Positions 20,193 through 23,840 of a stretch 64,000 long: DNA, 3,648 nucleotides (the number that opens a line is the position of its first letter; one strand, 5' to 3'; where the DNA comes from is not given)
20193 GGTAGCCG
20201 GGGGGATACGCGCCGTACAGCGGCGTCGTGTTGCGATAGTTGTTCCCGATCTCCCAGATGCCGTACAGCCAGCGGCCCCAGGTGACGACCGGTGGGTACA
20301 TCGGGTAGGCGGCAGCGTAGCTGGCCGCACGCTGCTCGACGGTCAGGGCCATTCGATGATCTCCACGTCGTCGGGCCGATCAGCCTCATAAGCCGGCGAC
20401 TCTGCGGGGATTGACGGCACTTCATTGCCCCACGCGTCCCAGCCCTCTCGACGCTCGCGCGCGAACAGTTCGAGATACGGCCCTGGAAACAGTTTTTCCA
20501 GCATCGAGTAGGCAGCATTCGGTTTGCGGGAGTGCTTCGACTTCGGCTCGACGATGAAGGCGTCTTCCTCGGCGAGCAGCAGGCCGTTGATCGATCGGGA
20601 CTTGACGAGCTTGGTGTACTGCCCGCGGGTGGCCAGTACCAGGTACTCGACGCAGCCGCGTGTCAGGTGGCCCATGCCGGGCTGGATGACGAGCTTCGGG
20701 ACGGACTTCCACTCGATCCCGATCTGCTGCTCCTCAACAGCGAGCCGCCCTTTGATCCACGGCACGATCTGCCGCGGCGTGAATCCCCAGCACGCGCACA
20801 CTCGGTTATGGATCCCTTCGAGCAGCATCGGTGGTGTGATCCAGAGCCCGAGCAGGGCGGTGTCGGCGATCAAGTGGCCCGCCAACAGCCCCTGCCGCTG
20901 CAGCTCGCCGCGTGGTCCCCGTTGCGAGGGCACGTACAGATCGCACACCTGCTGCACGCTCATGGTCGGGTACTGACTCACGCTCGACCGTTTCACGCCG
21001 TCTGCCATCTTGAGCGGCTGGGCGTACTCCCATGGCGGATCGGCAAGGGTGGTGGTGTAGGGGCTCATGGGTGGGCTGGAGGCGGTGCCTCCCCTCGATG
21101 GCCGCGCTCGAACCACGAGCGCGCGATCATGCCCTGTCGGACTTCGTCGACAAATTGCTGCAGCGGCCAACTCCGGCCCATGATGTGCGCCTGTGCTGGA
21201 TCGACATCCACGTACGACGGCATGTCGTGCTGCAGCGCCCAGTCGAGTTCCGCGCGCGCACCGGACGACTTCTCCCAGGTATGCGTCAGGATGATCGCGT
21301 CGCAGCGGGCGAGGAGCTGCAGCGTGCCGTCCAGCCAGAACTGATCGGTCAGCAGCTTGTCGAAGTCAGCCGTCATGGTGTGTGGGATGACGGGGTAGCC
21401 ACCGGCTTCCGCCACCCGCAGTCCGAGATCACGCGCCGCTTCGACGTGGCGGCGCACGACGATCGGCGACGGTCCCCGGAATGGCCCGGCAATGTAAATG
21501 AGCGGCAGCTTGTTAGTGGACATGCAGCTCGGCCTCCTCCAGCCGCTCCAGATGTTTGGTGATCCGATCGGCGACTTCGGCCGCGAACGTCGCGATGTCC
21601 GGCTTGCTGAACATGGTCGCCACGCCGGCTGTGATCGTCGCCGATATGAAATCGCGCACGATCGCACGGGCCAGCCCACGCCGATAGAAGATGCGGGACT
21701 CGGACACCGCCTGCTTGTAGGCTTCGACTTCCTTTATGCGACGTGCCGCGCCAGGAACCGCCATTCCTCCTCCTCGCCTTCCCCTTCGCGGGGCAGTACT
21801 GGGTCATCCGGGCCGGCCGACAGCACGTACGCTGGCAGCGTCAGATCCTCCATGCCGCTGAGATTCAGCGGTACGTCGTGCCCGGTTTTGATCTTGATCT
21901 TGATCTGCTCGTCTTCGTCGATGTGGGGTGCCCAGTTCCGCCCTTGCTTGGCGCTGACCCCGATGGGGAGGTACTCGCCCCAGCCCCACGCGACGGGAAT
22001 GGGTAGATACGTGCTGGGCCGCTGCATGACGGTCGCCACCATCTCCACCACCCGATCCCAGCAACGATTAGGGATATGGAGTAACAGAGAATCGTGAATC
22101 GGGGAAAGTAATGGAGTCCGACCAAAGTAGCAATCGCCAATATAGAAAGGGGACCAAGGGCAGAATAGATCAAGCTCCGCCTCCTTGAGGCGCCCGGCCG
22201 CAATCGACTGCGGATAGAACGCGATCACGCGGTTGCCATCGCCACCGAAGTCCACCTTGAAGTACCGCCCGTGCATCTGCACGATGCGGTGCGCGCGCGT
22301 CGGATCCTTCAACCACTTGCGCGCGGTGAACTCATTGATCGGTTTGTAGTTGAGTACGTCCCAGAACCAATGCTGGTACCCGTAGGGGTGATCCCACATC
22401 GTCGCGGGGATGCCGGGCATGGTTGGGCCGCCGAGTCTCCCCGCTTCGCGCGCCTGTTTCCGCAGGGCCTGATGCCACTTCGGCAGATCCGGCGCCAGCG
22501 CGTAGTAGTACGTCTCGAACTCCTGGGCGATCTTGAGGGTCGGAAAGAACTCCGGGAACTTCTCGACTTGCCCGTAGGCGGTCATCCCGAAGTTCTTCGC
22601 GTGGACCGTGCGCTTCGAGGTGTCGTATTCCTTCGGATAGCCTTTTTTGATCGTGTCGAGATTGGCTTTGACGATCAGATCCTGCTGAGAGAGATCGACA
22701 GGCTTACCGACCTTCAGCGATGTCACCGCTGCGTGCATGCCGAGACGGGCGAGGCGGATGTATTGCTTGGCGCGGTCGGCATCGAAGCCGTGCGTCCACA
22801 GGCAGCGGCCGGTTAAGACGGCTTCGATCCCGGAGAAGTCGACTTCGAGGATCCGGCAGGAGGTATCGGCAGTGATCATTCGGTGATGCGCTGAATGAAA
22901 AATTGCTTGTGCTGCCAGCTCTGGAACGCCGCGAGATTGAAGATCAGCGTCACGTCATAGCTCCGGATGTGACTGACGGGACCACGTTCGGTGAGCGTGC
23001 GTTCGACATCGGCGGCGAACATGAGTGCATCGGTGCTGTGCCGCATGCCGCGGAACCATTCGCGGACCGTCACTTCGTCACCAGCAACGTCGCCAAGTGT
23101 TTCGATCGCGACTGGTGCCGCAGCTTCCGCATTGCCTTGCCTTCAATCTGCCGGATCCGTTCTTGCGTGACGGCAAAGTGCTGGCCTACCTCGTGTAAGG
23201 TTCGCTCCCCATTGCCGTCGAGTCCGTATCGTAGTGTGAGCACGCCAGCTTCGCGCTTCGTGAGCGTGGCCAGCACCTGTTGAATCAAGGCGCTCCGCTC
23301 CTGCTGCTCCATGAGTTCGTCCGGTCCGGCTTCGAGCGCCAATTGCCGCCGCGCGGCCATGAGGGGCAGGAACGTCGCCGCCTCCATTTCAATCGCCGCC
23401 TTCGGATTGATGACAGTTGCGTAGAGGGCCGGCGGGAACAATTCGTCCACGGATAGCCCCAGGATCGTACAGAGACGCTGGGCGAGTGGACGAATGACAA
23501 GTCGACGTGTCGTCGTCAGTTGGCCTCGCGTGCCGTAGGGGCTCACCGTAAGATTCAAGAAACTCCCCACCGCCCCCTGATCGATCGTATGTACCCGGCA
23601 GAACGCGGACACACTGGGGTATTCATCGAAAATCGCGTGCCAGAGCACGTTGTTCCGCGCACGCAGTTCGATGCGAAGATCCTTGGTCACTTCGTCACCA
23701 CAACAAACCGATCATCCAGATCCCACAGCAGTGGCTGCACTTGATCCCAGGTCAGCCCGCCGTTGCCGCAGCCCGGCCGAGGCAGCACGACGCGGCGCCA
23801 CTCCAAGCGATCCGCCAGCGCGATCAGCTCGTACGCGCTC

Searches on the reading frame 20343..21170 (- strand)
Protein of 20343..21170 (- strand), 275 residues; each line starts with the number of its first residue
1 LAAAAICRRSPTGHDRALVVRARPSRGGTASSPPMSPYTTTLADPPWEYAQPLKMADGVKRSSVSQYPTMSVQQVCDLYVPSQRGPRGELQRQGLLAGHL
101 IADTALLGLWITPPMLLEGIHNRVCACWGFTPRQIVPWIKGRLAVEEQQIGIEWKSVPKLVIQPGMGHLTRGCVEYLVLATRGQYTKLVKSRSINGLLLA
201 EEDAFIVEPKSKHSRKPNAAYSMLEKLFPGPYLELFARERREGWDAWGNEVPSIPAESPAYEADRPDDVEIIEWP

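Call 31: search_protein_families(library=pfam, max_evalue=0.001, proteins=[window:20343-21170:-])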
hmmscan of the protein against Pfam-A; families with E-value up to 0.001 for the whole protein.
window:20343-21170:- (275 aa): 1 family
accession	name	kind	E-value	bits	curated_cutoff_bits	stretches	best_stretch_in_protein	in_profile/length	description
PF05063.20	MT-A70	-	1.3e-17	64.7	23.9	1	95-250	34-172/172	MT-A70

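Call 64: search_solved_structures(query=window:20343-21170:-, max_evalue=0.01)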
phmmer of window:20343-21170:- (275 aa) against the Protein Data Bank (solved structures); distinct sequences matched with E-value up to 0.01: 11.
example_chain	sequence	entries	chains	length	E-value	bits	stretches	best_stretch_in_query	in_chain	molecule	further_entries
7cv6_B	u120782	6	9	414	8e-06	28.8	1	173-250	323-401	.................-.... protein 2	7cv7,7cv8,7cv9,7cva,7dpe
9g4u_A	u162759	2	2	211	0.0012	21.7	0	203-258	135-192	N6-adenosine-methyltransferase catalytic subunit | N(6)-adenosine-methyltransferase catalytic subunit METTL3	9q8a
5il0_A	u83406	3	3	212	0.0012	21.6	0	203-259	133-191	METTL3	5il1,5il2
9g4w_A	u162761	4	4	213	0.0013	21.6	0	203-258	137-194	N6-adenosine-methyltransferase catalytic subunit | N(6)-adenosine-methyltransferase catalytic subunit METTL3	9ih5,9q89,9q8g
9g4s_A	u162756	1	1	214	0.0013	21.6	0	203-259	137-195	N6-adenosine-methyltransferase catalytic subunit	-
8bn8_AAA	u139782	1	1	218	0.0014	21.5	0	203-258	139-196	N6-adenosine-methyltransferase catalytic subunit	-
9r8z_A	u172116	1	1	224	0.0016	21.3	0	203-258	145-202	N(6)-adenosine-methyltransferase catalytic subunit METTL3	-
5k7m_A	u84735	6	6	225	0.0016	21.3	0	203-258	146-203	N6-adenosine-methyltransferase 70 kDa subunit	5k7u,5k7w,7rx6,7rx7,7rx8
5l6d_A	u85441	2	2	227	0.0017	21.2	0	203-258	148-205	N6-adenosine-methyltransferase 70 kDa subunit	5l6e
29vd_A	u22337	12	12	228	0.0017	21.2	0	203-258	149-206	N6-adenosine-methyltransferase catalytic subunit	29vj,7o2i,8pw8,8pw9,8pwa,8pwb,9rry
7acd_A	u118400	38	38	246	0.0023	20.8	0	203-258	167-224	N6-adenosine-methyltransferase catalytic subunit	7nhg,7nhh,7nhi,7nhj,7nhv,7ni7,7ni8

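Call 65: search_protein_families(library=ncbifam, max_evalue=0.001, proteins=[window:20343-21170:-])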
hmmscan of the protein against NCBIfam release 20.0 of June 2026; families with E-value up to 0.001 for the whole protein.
window:20343-21170:- (275 aa): 0 families

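Call 68: find_related_loci(query=window:20343-21170:-, collection=genome_contigs, flank=5000)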
Query window:20343-21170:- (275 aa) in genome_contigs; peptide patterns used: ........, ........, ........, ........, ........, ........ (x = any residue, [..] = any of these).
257 stretches matched a pattern; 24 encode a relative of the query (tblastn E <= 1e-3); 24 distinct loci.
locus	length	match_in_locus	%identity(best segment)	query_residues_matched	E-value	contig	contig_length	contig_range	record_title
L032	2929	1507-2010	34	38-255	7e-30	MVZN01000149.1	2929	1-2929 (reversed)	MAG: Spirochaetes bacterium ADurb.BinA120 BWY96_contig000149, whole genome shotgun sequence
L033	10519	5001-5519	31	35-253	5e-23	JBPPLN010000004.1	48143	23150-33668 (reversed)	Acutalibacteraceae bacterium SVS042 scaffold_4, whole genome shotgun sequence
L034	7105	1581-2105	30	34-251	1e-22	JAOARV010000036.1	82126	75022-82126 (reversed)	MAG: Marinisporobacter sp. isolate McD2.5 contig_38602, whole genome shotgun sequence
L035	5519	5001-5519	30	36-253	3e-21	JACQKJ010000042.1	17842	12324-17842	MAG: Candidatus Komeilibacteria bacterium isolate NC_groundwater_1174_Ag_S-0.1um_52_33 S_p1_S3_coassembly_k141_1061053, 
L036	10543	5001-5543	30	34-252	4e-21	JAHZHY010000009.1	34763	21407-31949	MAG: Clostridiales bacterium isolate HRGM_Genome_3370 HRGM_Genome_3370_9, whole genome shotgun sequence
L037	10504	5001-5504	31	38-251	1e-20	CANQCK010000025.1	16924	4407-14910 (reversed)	MAG: uncultured Clostridia bacterium isolate Lapin-003-2__bin65 genome assembly, contig: Lapin-003-2__NODE_3170_length_1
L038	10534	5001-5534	33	35-253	1e-20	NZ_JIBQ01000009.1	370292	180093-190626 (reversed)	Lonsdalea quercina subsp. quercina strain NCCB 100490 Contig9, whole genome shotgun sequence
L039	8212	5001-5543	30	34-252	2e-19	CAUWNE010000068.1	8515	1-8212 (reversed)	MAG: uncultured Dysosmobacter sp. isolate SRS10476986__bin22 genome assembly, contig: SRS10476986_NODE_9317_length_8515_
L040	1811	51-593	29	34-252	3e-19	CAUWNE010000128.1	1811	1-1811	MAG: uncultured Dysosmobacter sp. isolate SRS10476986__bin22 genome assembly, contig: SRS10476986_NODE_37873_length_1811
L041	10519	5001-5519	30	35-253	3e-18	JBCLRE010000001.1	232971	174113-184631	Anaerovoracaceae bacterium 42-11 voucher GPTB0096 scaffold1, whole genome shotgun sequence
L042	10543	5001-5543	31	29-251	3e-18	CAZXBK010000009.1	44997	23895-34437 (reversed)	MAG TPA_asm: uncultured Synechococcus sp. isolate SRP135972_co2_148 genome assembly, contig: NODE_292_length_44997_cov_8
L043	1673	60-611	31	35-253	7e-18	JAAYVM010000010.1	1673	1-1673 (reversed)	MAG: Acholeplasmataceae bacterium isolate AS27yjCOA_58 15457_AS27, whole genome shotgun sequence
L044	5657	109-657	30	38-259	3e-16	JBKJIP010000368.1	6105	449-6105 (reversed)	MAG: Fimbriimonadaceae bacterium isolate ant_bin.167 S1Ck117_6523137_flag_0_multi_10.0000_len_6105, whole genome shotgun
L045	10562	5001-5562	31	24-253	2e-15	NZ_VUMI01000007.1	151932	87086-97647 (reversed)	Eisenbergiella porci strain WCA-389-WT-23B seq7, whole genome shotgun sequence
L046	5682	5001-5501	28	38-251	4e-15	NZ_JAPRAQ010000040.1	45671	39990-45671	Bradyrhizobium sp. Arg816 NODE_40_length_45671_cov_45.028434, whole genome shotgun sequence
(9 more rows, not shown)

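Call 81: find_homologous_proteins(query=window:20343-21170:-, max_evalue=1e-10)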
Query window:20343-21170:- (275 aa): 138 proteins with E <= 1e-10 among 2833 candidates; the best 120 are listed. Only proteins of 151 to 482 residues were searched: fused or split forms outside these lengths cannot appear, so this answer is no evidence that the protein stands alone or is whole; lengths 'longer' or 'shorter' looks for them.
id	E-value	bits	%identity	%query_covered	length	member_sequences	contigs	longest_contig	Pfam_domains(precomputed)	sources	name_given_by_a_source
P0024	1.4e-149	515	93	88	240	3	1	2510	PF05063.21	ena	-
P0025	7.9e-107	375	72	87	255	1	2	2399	PF05063.21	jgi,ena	jgi:N6-adenosine-specific RNA methylase IME4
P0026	1.4e-105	371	72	87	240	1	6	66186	PF05063.21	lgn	-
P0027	1.4e-100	355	68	83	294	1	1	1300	PF05063.21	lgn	-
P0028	2.0e-99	351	68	87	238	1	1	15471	PF05063.21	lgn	-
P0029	9.6e-99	349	66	88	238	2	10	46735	PF05063.21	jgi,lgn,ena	jgi:N6-adenosine-specific RNA methylase IME4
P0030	4.3e-94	333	67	83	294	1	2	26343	PF05063.21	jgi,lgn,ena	-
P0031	1.6e-92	328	58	88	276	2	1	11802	PF05063.21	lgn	-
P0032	7.9e-92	326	70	79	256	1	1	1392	PF05063.21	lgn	-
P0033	2.0e-91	325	69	78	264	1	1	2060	PF05063.21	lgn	-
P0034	2.2e-87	311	60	87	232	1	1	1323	PF05063.21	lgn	-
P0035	2.9e-87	311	66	79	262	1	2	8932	PF05063.21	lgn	-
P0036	2.5e-84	301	64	81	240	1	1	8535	PF05063.21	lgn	-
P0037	1.0e-81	293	59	78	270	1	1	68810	PF05063.21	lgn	-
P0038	1.1e-81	293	62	80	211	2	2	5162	PF05063.21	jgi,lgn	-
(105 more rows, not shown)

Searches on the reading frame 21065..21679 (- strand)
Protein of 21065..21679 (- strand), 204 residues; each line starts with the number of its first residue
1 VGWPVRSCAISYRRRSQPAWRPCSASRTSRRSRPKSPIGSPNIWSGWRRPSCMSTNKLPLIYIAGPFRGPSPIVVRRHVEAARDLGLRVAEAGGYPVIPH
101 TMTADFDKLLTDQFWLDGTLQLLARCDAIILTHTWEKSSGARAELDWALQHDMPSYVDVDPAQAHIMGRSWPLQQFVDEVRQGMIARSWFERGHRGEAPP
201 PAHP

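Call 31: search_protein_families(library=pfam, max_evalue=0.001, proteins=[window:21065-21679:-])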
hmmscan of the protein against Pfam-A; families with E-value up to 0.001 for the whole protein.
window:21065-21679:- (204 aa): 2 families
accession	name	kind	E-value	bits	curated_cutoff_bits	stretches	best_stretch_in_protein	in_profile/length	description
PF24963.1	DUF7768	-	1.5e-07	32.1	26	1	59-154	1-94/98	Domain of unknown function (DUF7768)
PF14359.12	DUF4406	-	6.7e-07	30.1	22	1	61-151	3-85/91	Domain of unknown function (DUF4406)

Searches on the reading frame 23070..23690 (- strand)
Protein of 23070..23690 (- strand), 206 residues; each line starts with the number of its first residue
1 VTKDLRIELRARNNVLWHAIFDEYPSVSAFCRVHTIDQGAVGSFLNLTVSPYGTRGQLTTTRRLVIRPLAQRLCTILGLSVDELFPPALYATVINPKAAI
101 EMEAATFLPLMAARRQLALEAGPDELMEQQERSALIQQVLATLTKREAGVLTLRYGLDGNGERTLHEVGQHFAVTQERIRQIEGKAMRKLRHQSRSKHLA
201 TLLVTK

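Call 31: search_protein_families(library=pfam, max_evalue=0.001, proteins=[window:23070-23690:-])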
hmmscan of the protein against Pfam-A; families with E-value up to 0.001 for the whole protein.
window:23070-23690:- (206 aa): 1 family
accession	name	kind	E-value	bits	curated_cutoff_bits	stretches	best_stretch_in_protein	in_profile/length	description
PF04545.22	Sigma70_r4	-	5.7e-17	61.4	24.1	1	139-192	1-50/50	Sigma-70, region 4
